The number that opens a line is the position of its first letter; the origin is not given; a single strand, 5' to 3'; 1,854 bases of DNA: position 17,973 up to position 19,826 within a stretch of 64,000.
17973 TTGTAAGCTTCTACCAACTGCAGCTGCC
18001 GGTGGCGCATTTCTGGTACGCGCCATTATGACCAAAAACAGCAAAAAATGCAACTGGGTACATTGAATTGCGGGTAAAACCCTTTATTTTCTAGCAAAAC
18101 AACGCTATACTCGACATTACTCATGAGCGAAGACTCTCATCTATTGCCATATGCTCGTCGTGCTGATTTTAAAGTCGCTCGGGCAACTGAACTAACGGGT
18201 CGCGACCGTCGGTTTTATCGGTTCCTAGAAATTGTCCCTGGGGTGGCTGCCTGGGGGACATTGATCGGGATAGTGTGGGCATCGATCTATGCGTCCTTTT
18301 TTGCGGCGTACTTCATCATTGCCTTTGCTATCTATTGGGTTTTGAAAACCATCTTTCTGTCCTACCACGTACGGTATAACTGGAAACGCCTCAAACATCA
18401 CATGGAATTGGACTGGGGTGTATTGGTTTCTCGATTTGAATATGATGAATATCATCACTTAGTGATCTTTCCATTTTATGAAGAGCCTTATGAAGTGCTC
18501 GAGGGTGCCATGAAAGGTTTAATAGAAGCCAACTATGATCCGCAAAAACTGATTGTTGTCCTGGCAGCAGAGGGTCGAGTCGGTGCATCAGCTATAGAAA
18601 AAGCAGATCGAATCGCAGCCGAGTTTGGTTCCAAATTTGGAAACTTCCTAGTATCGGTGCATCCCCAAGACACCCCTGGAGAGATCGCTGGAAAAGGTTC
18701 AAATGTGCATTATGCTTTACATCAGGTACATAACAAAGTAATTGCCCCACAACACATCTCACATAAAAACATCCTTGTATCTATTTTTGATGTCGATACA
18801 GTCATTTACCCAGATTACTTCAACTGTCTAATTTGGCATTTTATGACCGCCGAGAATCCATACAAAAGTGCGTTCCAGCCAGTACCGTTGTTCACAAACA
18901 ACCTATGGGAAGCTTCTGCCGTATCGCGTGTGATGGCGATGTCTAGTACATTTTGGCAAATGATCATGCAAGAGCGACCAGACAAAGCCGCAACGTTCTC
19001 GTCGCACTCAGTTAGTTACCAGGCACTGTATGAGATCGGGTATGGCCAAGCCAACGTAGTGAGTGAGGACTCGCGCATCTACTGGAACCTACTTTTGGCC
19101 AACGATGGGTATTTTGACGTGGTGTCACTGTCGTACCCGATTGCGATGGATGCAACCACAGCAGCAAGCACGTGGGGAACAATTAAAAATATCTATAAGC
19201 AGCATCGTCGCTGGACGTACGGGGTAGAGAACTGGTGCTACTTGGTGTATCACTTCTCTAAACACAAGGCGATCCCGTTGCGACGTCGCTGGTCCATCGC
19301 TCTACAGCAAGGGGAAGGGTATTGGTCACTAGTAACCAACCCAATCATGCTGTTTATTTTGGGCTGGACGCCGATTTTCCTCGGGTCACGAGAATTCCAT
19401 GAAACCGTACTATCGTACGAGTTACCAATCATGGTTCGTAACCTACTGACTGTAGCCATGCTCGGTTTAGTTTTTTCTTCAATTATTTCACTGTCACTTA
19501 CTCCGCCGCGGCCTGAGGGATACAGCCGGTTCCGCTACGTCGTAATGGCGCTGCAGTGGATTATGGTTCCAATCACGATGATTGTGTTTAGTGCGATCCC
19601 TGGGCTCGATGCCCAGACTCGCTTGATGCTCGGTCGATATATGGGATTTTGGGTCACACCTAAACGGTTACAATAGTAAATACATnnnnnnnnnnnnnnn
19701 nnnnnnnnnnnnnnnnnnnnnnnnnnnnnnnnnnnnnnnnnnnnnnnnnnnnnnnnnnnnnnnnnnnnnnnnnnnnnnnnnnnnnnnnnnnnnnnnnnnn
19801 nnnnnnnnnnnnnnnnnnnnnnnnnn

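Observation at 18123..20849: Two-gene module: processive GT2 polysaccharide synthase plus a PEGA-like membrane-anchored partner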

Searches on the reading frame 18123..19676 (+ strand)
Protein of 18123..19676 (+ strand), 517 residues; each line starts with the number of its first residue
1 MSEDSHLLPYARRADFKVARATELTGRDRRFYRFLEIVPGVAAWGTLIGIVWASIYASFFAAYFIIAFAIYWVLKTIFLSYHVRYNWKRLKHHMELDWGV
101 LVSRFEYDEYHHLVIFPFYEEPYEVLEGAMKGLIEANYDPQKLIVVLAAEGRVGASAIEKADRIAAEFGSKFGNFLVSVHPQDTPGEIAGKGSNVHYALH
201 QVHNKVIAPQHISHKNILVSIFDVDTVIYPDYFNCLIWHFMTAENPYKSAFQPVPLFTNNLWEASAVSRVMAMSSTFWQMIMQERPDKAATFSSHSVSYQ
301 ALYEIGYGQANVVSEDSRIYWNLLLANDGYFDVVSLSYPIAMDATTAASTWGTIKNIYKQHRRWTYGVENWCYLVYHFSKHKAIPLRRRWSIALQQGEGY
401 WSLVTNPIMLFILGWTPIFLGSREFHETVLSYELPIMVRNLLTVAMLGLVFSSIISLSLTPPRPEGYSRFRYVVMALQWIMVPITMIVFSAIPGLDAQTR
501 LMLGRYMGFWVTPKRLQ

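Call 6: search_protein_families(library=pfam, proteins=[window:18123-19676:+], max_evalue=0.01)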
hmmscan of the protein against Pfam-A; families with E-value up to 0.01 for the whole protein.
window:18123-19676:+ (517 aa): 2 families
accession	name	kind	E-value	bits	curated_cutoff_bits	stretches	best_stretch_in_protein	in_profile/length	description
PF13632.12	Glyco_trans_2_3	-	5.6e-07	30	27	1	219-423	2-182/198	Glycosyl transferase family group 2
PF13641.12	Glyco_tranf_2_3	-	0.0016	19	27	1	125-367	15-230/230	Glycosyltransferase like family 2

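Call 7: search_protein_families(library=ncbifam, proteins=[window:18123-19676:+], max_evalue=0.01)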
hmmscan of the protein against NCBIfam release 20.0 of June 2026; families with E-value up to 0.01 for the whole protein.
window:18123-19676:+ (517 aa): 0 families

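Call 9: search_solved_structures(query=window:18123-19676:+, max_evalue=10, show_alignments=3)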
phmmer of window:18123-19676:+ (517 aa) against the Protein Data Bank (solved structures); distinct sequences matched with E-value up to 10: 0.

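Call 11: find_homologous_proteins(query=window:18123-19676:+)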
Query window:18123-19676:+ (517 aa): 4307 proteins with E <= 0.001 among 8000 candidates; the best 120 are listed.
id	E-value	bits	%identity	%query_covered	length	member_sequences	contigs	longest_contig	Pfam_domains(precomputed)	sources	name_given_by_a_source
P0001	0.0e+0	1097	90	100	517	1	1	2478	PF13632.13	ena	-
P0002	0.0e+0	1097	90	100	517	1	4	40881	PF13632.13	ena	-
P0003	0.0e+0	1087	89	100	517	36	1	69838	PF13632.13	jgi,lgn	jgi:hypothetical protein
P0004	0.0e+0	1081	89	100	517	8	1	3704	PF13632.13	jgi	jgi:hypothetical protein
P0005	0.0e+0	1072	88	100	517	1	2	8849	PF13632.13,PF13641.13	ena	-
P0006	0.0e+0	1029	85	100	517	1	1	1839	PF13632.13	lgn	-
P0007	0.0e+0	1014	83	100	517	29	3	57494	PF13632.13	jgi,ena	-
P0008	0.0e+0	1012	84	100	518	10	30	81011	PF13632.13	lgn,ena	-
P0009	0.0e+0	1010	83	99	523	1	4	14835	PF13632.13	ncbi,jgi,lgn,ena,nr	ncbi:glycosyltransferase family 2 protein [Candidatus Kaiserbacteria bacterium]|nr:glycosyltransfera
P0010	2.2e-296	1001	83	99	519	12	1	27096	PF13632.13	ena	-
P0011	1.4e-295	999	82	99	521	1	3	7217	PF13632.13,PF13641.13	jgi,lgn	jgi:cellulose synthase/poly-beta-1,6-N-acetylglucosamine synthase-like glycosyltransferase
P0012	1.2e-294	996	81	100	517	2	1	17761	PF13632.13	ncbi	-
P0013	2.2e-294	995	82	100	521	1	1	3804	PF13632.13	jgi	jgi:cellulose synthase/poly-beta-1,6-N-acetylglucosamine synthase-like glycosyltransferase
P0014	2.8e-293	991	81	100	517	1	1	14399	PF13632.13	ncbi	-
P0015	3.2e-293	991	82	99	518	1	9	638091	PF13632.13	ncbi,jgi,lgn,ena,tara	tara:strand:+ start:614 stop:2170 length:1557 start_codon:yes stop_codon:yes gene_type:complete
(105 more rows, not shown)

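Call 13: find_related_loci(query=window:18123-19676:+, collection=genome_contigs, flank=6000)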
Query window:18123-19676:+ (517 aa) in genome_contigs; peptide patterns used: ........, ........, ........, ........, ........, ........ (x = any residue, [..] = any of these).
94 stretches matched a pattern; 73 encode a relative of the query (tblastn E <= 1e-3); 71 distinct loci.
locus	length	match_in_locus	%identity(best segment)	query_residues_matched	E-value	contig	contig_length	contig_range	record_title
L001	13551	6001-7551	90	1-517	0e+0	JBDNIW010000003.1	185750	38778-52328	MAG: Candidatus Paceibacterota bacterium isolate metabat2.26_sub.ELB k141_190521, whole genome shotgun sequence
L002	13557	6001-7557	82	1-517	0e+0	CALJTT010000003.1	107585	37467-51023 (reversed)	MAG: Candidatus Pacebacteria bacterium isolate R3_Bin_METABAT__89_1 genome assembly, contig: c_000000132228, whole genom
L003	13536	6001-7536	82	4-515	0e+0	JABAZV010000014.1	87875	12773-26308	MAG: Patescibacteria group bacterium isolate HE327_NSB044 NODE_303_length_87875_cov_5.316967, whole genome shotgun seque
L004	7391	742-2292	81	2-517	0e+0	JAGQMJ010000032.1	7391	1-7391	MAG: Candidatus Kaiserbacteria bacterium isolate HKST-UBA39 NODE_32_length_7391_cov_6.383238, whole genome shotgun seque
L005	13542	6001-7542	81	2-515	0e+0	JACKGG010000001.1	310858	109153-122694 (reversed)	MAG: Candidatus Nomurabacteria bacterium isolate HK-STAS-PATE-28 HK-STAS-PATE-28_1, whole genome shotgun sequence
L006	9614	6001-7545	82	1-515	0e+0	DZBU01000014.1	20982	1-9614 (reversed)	MAG TPA_asm: Candidatus Elulimicrobium sp. isolate SulCav_PC08_66_47_31 SulCav_PC08-66_1773_length_20982_cov_18.169303,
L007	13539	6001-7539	82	3-515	0e+0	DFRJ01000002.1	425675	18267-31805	MAG TPA_asm: Patescibacteria group bacterium UBA3466 UBA3466_contig_839, whole genome shotgun sequence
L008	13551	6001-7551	79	1-517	0e+0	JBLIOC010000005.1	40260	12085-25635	MAG: Candidatus Paceibacteria bacterium isolate 3300053785_176 Ga0535658_0001443, whole genome shotgun sequence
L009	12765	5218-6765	80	2-517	0e+0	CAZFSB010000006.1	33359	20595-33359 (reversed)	MAG TPA_asm: uncultured Candidatus Saccharibacteria bacterium isolate SRP319275_co4_64 genome assembly, contig: NODE_706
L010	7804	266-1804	80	3-515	0e+0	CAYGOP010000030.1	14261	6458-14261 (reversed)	MAG TPA_asm: uncultured Candidatus Saccharibacteria bacterium isolate ERP117304_co1_139 genome assembly, contig: NODE_41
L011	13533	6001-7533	79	5-515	0e+0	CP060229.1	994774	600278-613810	MAG: Candidatus Nomurabacteria bacterium isolate HK-STAS-PATE-25 chromosome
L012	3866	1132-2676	79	3-517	0e+0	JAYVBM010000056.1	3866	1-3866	MAG: Candidatus Paceibacterota bacterium isolate GL28_UP_metabat_94 GL28_UP_metabat_94_55, whole genome shotgun sequence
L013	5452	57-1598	80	2-515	0e+0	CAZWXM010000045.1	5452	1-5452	MAG TPA_asm: uncultured Candidatus Saccharibacteria bacterium isolate SRP286056_co2_553 genome assembly, contig: NODE_26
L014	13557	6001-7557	78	1-517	0e+0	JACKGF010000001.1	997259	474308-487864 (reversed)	MAG: Candidatus Nomurabacteria bacterium isolate HK-STAS-PATE-27 HK-STAS-PATE-27_1, whole genome shotgun sequence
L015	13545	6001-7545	79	1-515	0e+0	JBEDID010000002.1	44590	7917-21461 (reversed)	MAG: Candidatus Parcubacteria bacterium isolate NASQAN2015_010_A_bin.14 scaffold_000010, whole genome shotgun sequence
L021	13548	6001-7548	77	3-517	0e+0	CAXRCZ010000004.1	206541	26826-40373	MAG: Candidatus Paceibacteria bacterium isolate CJ05B_2.98 genome assembly, contig: k141_177365, whole genome shotgun se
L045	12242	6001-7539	68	2-514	0e+0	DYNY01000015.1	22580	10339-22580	MAG TPA_asm: Candidatus Elulimicrobium sp. isolate SulCav_GS09_5_3_41_19 SulCav_GS09_5_3675_length_22580_cov_11_465172,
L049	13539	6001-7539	67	2-514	0e+0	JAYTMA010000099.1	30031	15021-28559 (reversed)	MAG: bacterium isolate GFS_3428 GFS_3428_98, whole genome shotgun sequence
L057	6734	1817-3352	65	3-514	0e+0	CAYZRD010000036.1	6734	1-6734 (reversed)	MAG TPA_asm: uncultured Candidatus Saccharibacteria bacterium isolate SRP093185_co1_94 genome assembly, contig: NODE_859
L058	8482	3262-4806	59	1-515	0e+0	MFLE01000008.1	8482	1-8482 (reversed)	MAG: Candidatus Kaiserbacteria bacterium RIFCSPHIGHO2_02_FULL_49_34 rifcsphigho2_02_scaffold_28108, whole genome shotgun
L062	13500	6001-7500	54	16-514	0e+0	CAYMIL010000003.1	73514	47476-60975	MAG TPA_asm: uncultured Candidatus Saccharibacteria bacterium isolate SRP133034_co1_56 genome assembly, contig: NODE_159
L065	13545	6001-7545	59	1-515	0e+0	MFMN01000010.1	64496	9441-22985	MAG: Candidatus Kaiserbacteria bacterium RIFCSPLOWO2_12_FULL_50_10 rifcsplowo2_12_scaffold_2564, whole genome shotgun se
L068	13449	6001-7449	31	33-514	1e-76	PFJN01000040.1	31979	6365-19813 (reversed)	MAG: Candidatus Pacebacteria bacterium CG_4_10_14_3_um_filter_34_15 CG_4_10_14_3_um_filter_scaffold_531_c, whole genome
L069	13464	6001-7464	42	27-514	2e-137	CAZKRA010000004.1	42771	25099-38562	MAG TPA_asm: uncultured Candidatus Saccharibacteria bacterium isolate binchicken_co218_408 genome assembly, contig: NODE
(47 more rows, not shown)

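Call 18: search_protein_families(library=pfam, proteins=[L068:5950-7455:+, L068:7415-9124:+, L068:9075-9470:+, L068:9483-10544:+, L068:10548-11504:+, L068:11524-12909:+, L069:5953-7476:+, L062:5971-7515:+, L062:7485-8390:+], max_evalue=0.01)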
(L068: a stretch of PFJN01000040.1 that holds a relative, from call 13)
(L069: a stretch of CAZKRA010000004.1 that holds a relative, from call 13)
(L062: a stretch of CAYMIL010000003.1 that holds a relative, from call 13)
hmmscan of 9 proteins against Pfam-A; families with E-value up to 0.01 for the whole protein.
L068:5950-7455:+ (501 aa): 2 families
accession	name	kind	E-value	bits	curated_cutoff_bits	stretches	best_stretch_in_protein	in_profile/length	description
PF13632.12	Glyco_trans_2_3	-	0.00013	22.3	27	1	210-426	6-183/198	Glycosyl transferase family group 2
PF00535.33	Glycos_transf_2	-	0.0043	17.4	23.3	1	102-149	2-47/168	Glycosyl transferase family 2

L068:7415-9124:+ (569 aa): 0 families

L068:9075-9470:+ (131 aa): 0 families

L068:9483-10544:+ (353 aa): 1 family
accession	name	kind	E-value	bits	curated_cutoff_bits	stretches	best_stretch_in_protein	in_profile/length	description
PF00953.26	Glycos_transf_4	-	2.2e-20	73.7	27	1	72-247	2-159/160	Glycosyl transferase family 4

L068:10548-11504:+ (318 aa): 1 family
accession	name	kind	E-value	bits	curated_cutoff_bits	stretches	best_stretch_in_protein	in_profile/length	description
PF01040.23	UbiA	-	5.6e-20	72.1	34.2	1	34-287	7-239/250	UbiA prenyltransferase family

L068:11524-12909:+ (461 aa): 3 families
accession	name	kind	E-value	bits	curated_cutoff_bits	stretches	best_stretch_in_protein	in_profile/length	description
PF02366.24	PMT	-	3.9e-25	89.3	22.7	1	16-253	3-240/245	Dolichyl-phosphate-mannose-protein mannosyltransferase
PF16192.10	PMT_4TMC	-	5e-24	85.3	32.4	1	260-445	2-190/202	C-terminal four TMM region of protein-O-mannosyltransferase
PF13231.12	PMT_2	-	3.7e-15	56.9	26.1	1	73-213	2-139/160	Dolichyl-phosphate-mannose-protein mannosyltransferase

L069:5953-7476:+ (507 aa): 1 family
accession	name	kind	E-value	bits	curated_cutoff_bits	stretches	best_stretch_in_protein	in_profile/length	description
PF13632.12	Glyco_trans_2_3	-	3e-06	27.6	27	1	214-416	6-153/198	Glycosyl transferase family group 2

L062:5971-7515:+ (514 aa): 1 family
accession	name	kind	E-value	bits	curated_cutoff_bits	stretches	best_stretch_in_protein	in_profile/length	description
PF13632.12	Glyco_trans_2_3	-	6e-08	33.2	27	1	217-413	5-179/198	Glycosyl transferase family group 2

L062:7485-8390:+ (301 aa): 0 families

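Call 20: find_homologous_proteins(query=A1)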
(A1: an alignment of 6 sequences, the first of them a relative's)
Query A1 (6 sequences) (507 aa, profile of the alignment): 5419 proteins with E <= 0.001 among 8000 candidates; the best 120 are listed.
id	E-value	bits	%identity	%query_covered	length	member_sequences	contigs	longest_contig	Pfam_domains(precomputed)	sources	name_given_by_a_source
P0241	4.9e-251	852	100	100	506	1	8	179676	PF13632.13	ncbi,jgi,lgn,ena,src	-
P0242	2.1e-238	810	51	97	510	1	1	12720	PF13632.13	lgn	-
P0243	3.8e-237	806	50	97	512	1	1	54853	PF13632.13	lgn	-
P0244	8.3e-237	805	51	96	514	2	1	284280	PF13632.13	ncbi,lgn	-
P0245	3.3e-236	803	50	99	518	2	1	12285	-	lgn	-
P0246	2.8e-234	797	52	97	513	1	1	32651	PF13632.13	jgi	-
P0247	1.8e-233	794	52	97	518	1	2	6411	PF13632.13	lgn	-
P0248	2.4e-233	794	49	97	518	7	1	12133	-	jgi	jgi:hypothetical protein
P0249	3.3e-233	793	52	99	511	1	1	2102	PF13632.13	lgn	-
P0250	3.4e-233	793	51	98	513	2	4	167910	PF13632.13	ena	-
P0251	3.7e-233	793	51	97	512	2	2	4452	PF13632.13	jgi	jgi:cellulose synthase/poly-beta-1,6-N-acetylglucosamine synthase-like glycosyltransferase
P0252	1.1e-232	791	49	99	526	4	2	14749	PF13632.13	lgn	-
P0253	2.4e-232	790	83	100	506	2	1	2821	PF13632.13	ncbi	ncbi:MAG: hypothetical protein ACOC1P_05650 [Minisyncoccales bacterium]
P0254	2.9e-232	790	51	97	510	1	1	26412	PF13632.13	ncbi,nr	ncbi:MAG: glycosyltransferase family 2 protein [bacterium]|nr:glycosyltransferase family 2 protein [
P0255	3.4e-232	790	49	99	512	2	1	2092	PF13632.13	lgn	-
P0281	5.1e-227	773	49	98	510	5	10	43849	-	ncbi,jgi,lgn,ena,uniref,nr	ncbi:MAG: hypothetical protein CO184_00785 [Candidatus Zambryskibacteria bacterium CG_4_9_14_3_um_fi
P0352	6.9e-222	756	50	98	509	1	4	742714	PF13632.13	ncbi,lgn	-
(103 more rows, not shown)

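Call 21: search_solved_structures(query=A1, max_evalue=10, show_alignments=3)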
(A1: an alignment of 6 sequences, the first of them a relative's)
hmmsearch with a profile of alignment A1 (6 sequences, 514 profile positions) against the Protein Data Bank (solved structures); distinct sequences matched with E-value up to 10: 11.
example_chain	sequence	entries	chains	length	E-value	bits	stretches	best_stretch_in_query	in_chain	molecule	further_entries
5x03_A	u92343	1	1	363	0.15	13.9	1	149-194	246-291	HTH-type transcriptional regulatory protein GabR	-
5x03_B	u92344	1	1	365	0.15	13.9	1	149-194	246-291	HTH-type transcriptional regulatory protein GabR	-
5t4j_B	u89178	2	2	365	0.15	13.8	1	149-194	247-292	HTH-type transcriptional regulatory protein GabR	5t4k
6uxz_B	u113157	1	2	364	0.15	13.8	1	149-194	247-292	HTH-type transcriptional regulatory protein GabR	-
8vxk_A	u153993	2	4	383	0.16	13.8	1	149-194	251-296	HTH-type transcriptional regulatory protein GabR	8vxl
4n0b_A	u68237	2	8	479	0.25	13.1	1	149-194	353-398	HTH-type transcriptional regulatory protein GabR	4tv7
4mgr_A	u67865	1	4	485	0.25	13.1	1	149-194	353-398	HTH-type transcriptional regulatory protein GabR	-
5ej1_A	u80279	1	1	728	0.52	12.1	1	113-157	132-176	Putative cellulose synthase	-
4hg6_A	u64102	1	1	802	0.66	11.7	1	113-157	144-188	Cellulose Synthase Subunit A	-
4p00_A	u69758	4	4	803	0.66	11.7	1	113-157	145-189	Cellulose Synthase A subunit | Cellulose Synthase subunit A | Putative cellulose synthase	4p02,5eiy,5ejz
4rv1_A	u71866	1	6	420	0.81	11.4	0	171-221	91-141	Engineered Protein OR497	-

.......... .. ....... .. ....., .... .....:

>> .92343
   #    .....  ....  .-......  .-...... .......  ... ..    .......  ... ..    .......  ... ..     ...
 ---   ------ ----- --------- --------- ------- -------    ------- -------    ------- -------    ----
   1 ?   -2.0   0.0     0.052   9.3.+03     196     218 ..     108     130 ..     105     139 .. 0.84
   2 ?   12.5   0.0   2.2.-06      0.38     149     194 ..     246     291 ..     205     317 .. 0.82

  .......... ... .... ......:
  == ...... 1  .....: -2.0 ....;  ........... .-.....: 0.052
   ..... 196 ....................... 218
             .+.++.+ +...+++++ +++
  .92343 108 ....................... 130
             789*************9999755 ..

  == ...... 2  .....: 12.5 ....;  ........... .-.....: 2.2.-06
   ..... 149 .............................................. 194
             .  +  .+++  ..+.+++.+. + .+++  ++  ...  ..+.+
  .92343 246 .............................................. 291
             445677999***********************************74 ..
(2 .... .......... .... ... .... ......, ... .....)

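Call 32: predict_structure(alignment_id=A2)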
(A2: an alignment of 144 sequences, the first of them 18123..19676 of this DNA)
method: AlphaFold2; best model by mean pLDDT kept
length: 517 residues; sequences in the alignment: 144
mean_pLDDT: 90.7   pTM: 0.89
mean pLDDT of the five models: 90.7, 90.3, 89.5, 88.1, 84.7
residues with pLDDT >= 90: 345; 70-90: 158; 50-70: 13; < 50: 1
segments of 3 or more residues with pLDDT < 50: none
pLDDT, mean of each block of 10 residues (from residue 1): 83 94 96 98 97 95 92 86 89 95 94 94 91 95 96 89 96 97 82 91 97 97 91 97 95 91 89 87 77 82 92 89 95 93 89 92 92 97 96 93 92 90 91 89 82 76 87 85 88 96 89 62
secondary structure, 60 per line:
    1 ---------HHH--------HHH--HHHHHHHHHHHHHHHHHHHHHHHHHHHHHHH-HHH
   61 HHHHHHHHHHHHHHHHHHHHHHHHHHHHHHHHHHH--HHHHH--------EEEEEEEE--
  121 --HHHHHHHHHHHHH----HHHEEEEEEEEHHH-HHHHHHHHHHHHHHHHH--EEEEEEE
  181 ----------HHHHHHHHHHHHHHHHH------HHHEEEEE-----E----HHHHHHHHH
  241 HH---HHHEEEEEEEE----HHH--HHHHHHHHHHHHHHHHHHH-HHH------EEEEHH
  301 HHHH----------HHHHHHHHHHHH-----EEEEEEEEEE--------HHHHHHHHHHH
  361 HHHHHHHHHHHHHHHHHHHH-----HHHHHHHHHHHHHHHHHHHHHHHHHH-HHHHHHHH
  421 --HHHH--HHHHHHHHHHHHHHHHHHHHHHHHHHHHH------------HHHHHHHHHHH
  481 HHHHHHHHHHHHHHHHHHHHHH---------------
elements in order: H26-56 H58-95 H98-102 E111-118 H123-135 E143-150 H155-171 E174-180 H191-207 E217-221 H232-242 E249-256 H266-284 E295-298 H299-304 H315-326 E332-341 H350-380 H386-411 H413-420 H423-426 H429-457 H470-502

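Call 48: find_encoding_contigs(protein=P0244, flank=5000, max_places=2)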
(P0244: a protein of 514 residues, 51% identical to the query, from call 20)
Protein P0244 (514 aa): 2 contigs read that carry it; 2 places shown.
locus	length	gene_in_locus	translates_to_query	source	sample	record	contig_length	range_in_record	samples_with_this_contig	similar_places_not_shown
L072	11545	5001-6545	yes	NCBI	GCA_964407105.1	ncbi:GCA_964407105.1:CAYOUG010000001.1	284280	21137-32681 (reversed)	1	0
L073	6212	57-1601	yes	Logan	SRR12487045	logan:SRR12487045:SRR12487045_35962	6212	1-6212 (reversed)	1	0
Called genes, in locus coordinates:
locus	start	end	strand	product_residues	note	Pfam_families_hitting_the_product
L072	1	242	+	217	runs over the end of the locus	PF01386:Ribosomal_L25p, PF14693:Ribosomal_TL5_C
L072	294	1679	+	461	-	PF13406:SLT_2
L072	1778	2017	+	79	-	PF01197:Ribosomal_L31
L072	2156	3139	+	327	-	PF03462:PCRF, PF00472:RF-1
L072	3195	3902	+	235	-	PF00318:Ribosomal_S2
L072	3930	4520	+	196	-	PF00889:EF_TS, PF25025:EF-Ts_N (weak)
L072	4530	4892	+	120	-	-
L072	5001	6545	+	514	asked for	PF13632:Glyco_trans_2_3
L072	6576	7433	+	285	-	-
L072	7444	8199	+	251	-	PF01409:tRNA-synt_2d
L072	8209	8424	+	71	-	PF07866:DUF1653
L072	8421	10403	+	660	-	PF03483:B3_4, PF03484:B5, PF17759:tRNA_synthFbeta, PF03147:FDX-ACB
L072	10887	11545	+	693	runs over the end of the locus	PF02518:HATPase_c, PF00204:DNA_gyraseB, PF01751:Toprim, PF00986:DNA_gyraseB_C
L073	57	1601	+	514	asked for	PF13632:Glyco_trans_2_3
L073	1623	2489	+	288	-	-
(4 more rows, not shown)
